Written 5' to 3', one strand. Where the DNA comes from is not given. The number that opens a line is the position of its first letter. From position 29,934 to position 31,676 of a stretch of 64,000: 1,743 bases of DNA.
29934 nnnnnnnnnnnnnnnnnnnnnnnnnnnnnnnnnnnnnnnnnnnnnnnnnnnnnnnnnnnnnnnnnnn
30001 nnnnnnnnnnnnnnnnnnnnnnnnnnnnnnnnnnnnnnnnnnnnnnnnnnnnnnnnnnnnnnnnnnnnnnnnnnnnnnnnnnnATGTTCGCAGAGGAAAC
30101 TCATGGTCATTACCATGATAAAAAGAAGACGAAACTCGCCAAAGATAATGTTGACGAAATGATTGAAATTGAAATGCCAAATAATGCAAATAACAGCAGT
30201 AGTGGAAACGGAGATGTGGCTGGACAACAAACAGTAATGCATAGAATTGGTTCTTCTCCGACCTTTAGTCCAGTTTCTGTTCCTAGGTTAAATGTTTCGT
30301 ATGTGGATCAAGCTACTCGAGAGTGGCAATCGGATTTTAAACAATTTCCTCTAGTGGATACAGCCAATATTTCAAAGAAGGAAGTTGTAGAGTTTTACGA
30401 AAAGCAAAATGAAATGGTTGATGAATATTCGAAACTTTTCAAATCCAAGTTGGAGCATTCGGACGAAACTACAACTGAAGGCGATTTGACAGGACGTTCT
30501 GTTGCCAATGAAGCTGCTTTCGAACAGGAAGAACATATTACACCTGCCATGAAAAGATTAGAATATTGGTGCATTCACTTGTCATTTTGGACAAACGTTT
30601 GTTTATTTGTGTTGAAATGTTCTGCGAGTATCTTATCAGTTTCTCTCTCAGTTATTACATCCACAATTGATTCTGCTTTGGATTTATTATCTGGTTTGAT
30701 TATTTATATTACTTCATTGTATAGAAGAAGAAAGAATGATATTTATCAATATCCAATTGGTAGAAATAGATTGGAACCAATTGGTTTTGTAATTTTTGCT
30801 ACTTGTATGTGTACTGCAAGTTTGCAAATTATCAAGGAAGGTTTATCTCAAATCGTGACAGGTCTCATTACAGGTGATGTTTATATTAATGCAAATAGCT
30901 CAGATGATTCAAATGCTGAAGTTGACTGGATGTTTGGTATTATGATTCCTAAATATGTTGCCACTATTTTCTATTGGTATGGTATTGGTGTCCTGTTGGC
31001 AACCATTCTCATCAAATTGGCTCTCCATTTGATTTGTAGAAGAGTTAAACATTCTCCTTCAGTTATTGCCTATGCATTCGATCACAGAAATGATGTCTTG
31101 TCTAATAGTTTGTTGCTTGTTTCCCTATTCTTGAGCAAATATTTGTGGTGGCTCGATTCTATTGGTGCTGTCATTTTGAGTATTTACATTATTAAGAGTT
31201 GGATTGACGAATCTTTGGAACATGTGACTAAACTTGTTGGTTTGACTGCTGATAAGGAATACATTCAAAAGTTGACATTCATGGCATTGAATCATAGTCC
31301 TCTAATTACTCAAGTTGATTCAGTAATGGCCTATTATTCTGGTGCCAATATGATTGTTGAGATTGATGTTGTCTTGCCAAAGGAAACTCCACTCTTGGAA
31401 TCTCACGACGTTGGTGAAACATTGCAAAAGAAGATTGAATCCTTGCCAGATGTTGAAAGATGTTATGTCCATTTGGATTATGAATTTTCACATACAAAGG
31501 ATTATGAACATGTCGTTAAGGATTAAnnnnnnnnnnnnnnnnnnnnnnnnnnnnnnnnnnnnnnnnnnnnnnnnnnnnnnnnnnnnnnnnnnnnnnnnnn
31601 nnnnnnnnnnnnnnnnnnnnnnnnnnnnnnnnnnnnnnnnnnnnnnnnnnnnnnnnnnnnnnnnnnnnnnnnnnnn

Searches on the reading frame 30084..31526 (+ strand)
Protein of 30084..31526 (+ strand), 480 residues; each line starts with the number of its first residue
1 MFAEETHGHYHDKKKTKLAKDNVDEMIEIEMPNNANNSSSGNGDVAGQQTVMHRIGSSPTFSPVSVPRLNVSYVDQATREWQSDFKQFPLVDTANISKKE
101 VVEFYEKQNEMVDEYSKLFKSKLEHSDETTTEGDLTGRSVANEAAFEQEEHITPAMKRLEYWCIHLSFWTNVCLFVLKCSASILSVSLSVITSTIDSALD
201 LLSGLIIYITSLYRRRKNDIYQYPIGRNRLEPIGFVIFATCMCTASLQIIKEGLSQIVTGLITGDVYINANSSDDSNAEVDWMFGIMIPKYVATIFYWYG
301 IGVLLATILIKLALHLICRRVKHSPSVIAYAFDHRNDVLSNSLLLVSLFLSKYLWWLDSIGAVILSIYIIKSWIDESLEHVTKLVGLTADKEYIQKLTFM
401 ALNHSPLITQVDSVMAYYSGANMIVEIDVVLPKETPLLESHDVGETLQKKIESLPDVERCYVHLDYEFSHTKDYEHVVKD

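Call 10: search_protein_families(library=pfam, proteins=[window:30084-31526:+])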
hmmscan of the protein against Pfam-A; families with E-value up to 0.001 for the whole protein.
window:30084-31526:+ (480 aa): 2 families
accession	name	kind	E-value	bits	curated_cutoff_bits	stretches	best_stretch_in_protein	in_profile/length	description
PF01545.26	Cation_efflux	-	8e-24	84.9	26.6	1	165-384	2-197/198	Cation efflux family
PF16916.11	ZT_dimer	-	3.2e-06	27.5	26.7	1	392-465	4-76/78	Dimerisation domain of Zinc Transporter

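Call 11: find_encoding_contigs(protein=window:30084-31526:+, flank=2000, max_places=3)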
Protein window:30084-31526:+ (480 aa): no gene with exactly this product is on record in the collection.

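Call 13: find_homologous_proteins(query=window:30084-31526:+)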
Query window:30084-31526:+ (480 aa): 151 proteins with E <= 0.001 among 8000 candidates; the best 120 are listed.
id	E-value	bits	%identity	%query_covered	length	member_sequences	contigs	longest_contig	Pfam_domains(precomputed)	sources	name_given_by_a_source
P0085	0.0e+0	1083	100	100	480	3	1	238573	PF16916.12,PF01545.27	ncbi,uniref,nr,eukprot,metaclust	ncbi:predicted protein [Naegleria gruberi]|uniref:Predicted protein n=1 Tax=Naegleria gruberi TaxID=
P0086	2.0e-193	662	64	99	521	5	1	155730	PF16916.12,PF01545.27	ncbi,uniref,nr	ncbi:hypothetical protein FDP41_008777 [Naegleria fowleri]|uniref:Uncharacterized protein n=1 Tax=Na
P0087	2.8e-190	651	61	99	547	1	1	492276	PF16916.12,PF01545.27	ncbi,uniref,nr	ncbi:hypothetical protein C9374_008291 [Naegleria lovaniensis]|uniref:Uncharacterized protein n=1 Ta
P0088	1.0e-156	541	55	94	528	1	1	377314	PF16916.12,PF01545.27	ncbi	ncbi:hypothetical protein ABK040_002246 [Willaertia magna]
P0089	1.1e-139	484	49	93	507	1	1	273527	PF16916.12,PF01545.27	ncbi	ncbi:hypothetical protein ABK040_008193 [Willaertia magna]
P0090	7.5e-133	462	48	91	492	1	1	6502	PF16916.12,PF01545.27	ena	-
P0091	4.0e-129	450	46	91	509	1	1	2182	PF16916.12,PF01545.27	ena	-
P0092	4.1e-121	423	47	86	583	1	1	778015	PF16916.12,PF01545.27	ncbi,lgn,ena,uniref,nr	ncbi:hypothetical protein FDP41_002570 [Naegleria fowleri]|uniref:Uncharacterized protein n=1 Tax=Na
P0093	1.1e-117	412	48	84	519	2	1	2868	PF16916.12,PF01545.27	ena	-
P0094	1.5e-112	395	46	88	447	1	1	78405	PF16916.12,PF01545.27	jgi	jgi:cation diffusion facilitator family transporter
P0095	2.4e-112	394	47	81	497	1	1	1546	PF16916.12,PF01545.27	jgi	-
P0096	9.4e-112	392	47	83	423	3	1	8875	PF16916.12,PF01545.27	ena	-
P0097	6.9e-111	390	48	87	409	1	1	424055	PF16916.12,PF01545.27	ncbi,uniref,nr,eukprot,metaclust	ncbi:predicted protein [Naegleria gruberi]|uniref:Predicted protein n=1 Tax=Naegleria gruberi TaxID=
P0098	7.9e-110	386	46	87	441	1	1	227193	PF16916.12,PF01545.27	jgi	jgi:cation diffusion facilitator family transporter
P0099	1.0e-108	382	48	78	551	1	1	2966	PF16916.12,PF01545.27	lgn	-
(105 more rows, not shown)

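Call 24: find_encoding_contigs(protein=P0086, flank=10000, max_places=2)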
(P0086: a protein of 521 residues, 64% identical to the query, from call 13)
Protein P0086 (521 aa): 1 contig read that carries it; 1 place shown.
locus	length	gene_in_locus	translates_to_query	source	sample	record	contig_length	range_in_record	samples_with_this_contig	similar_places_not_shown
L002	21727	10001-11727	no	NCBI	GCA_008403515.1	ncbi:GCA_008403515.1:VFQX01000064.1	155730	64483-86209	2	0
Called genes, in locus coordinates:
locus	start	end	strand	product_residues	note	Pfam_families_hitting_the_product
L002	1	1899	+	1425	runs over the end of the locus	PF04184:ST7 (weak), PF07719:TPR_2 (faint), PF13174:TPR_6 (faint), PF13181:TPR_8 (faint), PF13374:TPR_10 (faint), PF13414:TPR_11 (faint), PF12895:ANAPC3 (weak), PF10994:DUF2817, +5 more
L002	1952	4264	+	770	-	PF00628:PHD (weak)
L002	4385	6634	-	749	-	-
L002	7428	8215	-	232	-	-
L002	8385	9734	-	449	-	PF04263:TPK_catalytic, PF04265:TPK_B1_binding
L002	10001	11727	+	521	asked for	PF01545:Cation_efflux, PF16916:ZT_dimer (weak)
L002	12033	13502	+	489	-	PF13475:DUF4116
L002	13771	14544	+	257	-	-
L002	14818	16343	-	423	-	PF25044:DUF7789 (weak)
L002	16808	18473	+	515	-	-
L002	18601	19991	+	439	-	PF01436:NHL (faint), PF17170:DUF5128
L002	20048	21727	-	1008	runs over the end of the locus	PF07522:DRMBL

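Call 25: find_encoding_contigs(protein=P0087, flank=10000, max_places=2)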
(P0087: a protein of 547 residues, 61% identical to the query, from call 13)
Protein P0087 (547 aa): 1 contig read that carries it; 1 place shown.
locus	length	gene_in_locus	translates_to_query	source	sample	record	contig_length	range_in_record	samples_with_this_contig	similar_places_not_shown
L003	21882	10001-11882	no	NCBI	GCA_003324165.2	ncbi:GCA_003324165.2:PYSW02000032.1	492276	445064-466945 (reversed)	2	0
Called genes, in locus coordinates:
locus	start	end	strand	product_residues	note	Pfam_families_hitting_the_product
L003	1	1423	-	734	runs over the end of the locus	-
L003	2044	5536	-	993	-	PF13428:TPR_14 (faint), PF13424:TPR_12 (faint), PF04184:ST7 (weak), PF14559:TPR_19 (faint), PF00515:TPR_1 (faint), PF12895:ANAPC3 (weak), PF01753:zf-MYND, PF24324:MYND_ZMYND11_ZMYD8 (weak), +6 more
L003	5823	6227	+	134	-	PF13656:RNA_pol_L_2, PF01193:RNA_pol_L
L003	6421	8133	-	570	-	-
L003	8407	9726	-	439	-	PF04263:TPK_catalytic, PF04265:TPK_B1_binding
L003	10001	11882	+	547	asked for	PF01545:Cation_efflux, PF16916:ZT_dimer (weak)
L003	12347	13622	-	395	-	PF00069:Pkinase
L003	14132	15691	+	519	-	-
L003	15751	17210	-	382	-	PF25044:DUF7789 (faint)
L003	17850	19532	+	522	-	-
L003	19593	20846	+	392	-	PF01731:Arylesterase (faint), PF01436:NHL (weak), PF17170:DUF5128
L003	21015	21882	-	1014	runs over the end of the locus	PF07522:DRMBL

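Call 26: find_encoding_contigs(protein=P0085, flank=10000, max_places=2)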
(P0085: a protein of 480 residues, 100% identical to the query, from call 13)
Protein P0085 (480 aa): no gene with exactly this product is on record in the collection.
